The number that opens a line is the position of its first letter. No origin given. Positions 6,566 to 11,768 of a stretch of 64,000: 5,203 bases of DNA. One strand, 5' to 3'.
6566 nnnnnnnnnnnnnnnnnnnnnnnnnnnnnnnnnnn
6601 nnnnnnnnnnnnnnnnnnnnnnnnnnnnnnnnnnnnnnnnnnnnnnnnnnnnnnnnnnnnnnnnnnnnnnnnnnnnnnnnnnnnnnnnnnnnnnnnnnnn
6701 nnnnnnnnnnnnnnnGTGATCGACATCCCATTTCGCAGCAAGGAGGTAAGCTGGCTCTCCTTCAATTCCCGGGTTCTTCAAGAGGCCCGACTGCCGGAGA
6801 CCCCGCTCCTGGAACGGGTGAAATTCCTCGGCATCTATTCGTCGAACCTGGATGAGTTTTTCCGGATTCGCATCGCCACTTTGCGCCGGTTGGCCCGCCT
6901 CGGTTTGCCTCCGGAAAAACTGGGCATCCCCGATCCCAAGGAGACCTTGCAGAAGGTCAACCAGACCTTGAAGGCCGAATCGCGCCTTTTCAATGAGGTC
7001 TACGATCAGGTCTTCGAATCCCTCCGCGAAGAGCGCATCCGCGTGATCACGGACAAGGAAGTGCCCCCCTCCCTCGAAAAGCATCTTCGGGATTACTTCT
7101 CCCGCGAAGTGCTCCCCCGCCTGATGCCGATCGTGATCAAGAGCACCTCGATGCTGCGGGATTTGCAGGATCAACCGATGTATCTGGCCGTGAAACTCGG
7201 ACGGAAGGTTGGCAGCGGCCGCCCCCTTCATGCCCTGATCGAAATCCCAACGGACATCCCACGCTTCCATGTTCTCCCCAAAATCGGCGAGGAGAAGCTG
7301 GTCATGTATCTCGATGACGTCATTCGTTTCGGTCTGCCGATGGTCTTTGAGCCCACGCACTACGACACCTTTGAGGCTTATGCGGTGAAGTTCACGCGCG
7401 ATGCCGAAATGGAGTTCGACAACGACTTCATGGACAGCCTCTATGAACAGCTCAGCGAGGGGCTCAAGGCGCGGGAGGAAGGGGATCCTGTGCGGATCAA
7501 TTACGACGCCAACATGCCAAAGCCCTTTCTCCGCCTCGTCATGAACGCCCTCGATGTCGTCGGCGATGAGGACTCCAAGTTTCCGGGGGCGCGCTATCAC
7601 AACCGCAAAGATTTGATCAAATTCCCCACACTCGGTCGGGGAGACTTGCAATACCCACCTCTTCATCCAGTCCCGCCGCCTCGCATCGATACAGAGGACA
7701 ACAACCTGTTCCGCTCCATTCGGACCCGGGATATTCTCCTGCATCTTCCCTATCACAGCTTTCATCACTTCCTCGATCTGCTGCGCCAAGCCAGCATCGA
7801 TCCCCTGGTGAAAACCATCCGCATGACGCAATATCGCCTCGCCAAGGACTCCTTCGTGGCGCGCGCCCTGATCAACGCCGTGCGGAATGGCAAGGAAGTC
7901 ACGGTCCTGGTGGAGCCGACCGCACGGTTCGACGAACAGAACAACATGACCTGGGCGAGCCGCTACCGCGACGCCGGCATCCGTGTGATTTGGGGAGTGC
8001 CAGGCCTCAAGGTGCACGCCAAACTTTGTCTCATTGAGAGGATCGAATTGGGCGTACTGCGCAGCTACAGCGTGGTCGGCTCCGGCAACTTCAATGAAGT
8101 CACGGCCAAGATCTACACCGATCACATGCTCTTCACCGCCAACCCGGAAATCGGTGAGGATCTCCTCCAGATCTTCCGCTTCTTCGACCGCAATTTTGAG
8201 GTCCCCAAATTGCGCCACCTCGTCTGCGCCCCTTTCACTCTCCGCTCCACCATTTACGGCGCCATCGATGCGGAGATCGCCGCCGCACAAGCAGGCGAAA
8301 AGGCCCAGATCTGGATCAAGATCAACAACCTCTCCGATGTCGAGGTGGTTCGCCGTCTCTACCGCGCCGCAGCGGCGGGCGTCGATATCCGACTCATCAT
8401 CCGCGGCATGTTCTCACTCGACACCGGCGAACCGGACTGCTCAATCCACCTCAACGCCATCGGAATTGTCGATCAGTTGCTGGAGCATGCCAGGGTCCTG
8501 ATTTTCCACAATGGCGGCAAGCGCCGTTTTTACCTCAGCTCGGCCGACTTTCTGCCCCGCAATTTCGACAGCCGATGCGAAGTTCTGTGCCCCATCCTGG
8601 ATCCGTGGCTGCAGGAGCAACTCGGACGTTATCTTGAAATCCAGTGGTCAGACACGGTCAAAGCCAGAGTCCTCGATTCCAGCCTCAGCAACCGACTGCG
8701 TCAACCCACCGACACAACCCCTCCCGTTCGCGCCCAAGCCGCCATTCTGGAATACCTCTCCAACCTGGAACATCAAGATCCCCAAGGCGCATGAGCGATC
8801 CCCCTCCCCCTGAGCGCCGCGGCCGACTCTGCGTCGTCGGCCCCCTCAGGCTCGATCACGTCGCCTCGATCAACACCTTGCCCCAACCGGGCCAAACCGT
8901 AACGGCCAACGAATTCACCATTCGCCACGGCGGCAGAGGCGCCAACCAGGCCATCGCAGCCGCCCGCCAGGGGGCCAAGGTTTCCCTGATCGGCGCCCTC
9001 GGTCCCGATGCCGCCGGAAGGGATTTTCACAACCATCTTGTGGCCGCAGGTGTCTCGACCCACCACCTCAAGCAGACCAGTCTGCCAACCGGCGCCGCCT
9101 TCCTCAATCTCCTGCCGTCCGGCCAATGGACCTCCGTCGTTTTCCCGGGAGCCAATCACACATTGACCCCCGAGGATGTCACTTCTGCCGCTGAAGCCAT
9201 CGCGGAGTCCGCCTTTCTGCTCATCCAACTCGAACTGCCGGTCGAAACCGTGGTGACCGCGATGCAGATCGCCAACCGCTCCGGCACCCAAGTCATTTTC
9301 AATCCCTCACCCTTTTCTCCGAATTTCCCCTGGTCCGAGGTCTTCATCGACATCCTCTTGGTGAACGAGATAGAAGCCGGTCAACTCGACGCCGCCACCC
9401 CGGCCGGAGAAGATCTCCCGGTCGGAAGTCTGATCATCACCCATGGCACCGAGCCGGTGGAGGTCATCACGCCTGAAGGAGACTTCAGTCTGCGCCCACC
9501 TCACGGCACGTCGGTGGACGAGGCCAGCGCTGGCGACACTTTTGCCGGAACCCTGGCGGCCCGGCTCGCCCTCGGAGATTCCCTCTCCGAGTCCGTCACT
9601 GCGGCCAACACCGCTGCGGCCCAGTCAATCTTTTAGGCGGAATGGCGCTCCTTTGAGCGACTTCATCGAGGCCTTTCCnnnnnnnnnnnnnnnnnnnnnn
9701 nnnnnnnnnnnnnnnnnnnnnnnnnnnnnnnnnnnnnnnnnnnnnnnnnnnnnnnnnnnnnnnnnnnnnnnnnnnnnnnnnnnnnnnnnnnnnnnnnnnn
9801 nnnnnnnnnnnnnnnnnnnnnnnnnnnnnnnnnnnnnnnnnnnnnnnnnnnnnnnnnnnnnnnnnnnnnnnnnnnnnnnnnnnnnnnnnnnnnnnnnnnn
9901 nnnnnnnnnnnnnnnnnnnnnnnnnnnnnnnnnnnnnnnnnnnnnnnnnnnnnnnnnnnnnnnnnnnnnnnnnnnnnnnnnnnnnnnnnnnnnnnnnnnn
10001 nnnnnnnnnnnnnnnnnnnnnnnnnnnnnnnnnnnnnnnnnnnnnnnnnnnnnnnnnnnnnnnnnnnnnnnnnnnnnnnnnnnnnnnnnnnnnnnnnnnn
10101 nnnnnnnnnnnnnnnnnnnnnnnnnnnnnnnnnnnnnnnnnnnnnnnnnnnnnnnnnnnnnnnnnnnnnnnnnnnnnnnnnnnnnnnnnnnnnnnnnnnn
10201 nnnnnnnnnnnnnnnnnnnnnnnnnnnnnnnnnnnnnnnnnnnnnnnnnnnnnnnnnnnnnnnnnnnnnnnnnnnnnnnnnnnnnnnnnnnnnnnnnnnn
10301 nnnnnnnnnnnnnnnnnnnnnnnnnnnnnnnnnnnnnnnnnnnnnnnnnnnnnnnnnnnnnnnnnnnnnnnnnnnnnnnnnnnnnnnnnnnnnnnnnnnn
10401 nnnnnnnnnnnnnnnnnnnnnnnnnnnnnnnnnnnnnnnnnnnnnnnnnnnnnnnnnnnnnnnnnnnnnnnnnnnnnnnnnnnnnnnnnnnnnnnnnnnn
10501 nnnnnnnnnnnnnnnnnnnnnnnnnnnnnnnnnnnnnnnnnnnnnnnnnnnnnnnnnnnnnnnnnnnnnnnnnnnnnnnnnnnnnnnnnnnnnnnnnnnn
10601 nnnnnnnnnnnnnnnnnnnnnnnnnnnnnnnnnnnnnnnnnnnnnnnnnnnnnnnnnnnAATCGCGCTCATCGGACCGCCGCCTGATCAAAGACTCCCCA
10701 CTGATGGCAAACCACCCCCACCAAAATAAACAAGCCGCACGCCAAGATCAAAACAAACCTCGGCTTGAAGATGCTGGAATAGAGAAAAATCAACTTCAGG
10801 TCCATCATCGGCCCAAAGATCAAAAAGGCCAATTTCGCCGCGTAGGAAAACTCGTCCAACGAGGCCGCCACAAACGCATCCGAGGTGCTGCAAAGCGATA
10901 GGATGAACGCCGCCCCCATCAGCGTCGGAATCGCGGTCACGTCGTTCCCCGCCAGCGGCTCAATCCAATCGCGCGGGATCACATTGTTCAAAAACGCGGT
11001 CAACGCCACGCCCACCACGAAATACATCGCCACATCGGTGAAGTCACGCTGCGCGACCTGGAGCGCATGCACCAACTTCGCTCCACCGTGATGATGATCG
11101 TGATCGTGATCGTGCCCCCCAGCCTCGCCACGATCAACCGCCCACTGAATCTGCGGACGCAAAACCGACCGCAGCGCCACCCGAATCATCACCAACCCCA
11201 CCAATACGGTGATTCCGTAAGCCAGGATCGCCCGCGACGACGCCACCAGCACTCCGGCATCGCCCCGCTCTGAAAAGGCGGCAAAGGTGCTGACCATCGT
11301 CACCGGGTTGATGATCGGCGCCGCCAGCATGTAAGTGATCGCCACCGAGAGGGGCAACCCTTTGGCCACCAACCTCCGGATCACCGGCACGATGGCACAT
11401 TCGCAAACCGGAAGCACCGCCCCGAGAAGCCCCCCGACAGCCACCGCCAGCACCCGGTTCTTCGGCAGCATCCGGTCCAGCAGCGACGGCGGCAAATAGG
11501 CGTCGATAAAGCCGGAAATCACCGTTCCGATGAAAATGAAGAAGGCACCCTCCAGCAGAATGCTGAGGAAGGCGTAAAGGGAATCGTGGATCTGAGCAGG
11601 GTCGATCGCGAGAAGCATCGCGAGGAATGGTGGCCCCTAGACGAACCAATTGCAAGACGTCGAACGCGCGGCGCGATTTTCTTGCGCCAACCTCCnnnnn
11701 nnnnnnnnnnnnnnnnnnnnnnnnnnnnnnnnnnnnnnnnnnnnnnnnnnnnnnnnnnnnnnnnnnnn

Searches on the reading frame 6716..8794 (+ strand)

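Call 41: search_protein_families(library=pfam, proteins=[window:6716-8794:+], max_evalue=0.001)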
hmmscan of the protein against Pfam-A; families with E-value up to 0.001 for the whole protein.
window:6716-8794:+ (692 aa): 5 families
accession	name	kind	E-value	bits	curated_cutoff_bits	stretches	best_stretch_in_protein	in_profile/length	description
PF17941.7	PP_kinase_C_1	-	5.7e-63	211.9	25.7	1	330-493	1-164/167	Polyphosphate kinase C-terminal domain 1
PF13090.12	PP_kinase_C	-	9.2e-53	178.7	25.8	1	502-674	1-172/172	Polyphosphate kinase C-terminal domain 2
PF02503.22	PP_kinase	-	2.6e-39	135.2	31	1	122-303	4-183/183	Polyphosphate kinase middle domain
PF13089.11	PP_kinase_N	-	3.3e-29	101.8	23.8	1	7-110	2-106/107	Polyphosphate kinase N-terminal domain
PF13091.12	PLDc_2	-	1.5e-18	67.3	27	2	358-488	7-129/132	PLD-like domain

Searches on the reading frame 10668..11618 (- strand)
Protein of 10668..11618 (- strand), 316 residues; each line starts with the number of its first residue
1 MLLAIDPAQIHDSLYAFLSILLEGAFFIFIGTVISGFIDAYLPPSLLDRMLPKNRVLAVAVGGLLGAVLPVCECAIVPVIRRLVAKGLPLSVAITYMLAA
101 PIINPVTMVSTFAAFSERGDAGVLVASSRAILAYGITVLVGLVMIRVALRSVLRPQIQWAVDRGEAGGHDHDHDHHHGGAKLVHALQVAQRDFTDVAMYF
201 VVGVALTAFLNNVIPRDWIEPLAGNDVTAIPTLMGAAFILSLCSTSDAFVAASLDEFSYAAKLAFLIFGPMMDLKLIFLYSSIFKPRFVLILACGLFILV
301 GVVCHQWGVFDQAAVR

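Call 41: search_protein_families(library=pfam, proteins=[window:10668-11618:-], max_evalue=0.001)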
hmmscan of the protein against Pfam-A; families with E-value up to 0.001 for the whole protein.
window:10668-11618:- (316 aa): 1 family
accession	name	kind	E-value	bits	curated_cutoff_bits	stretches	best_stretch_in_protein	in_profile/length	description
PF03773.19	ArsP_1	-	7.4e-53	180.1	32.3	1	14-300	6-285/294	Predicted permease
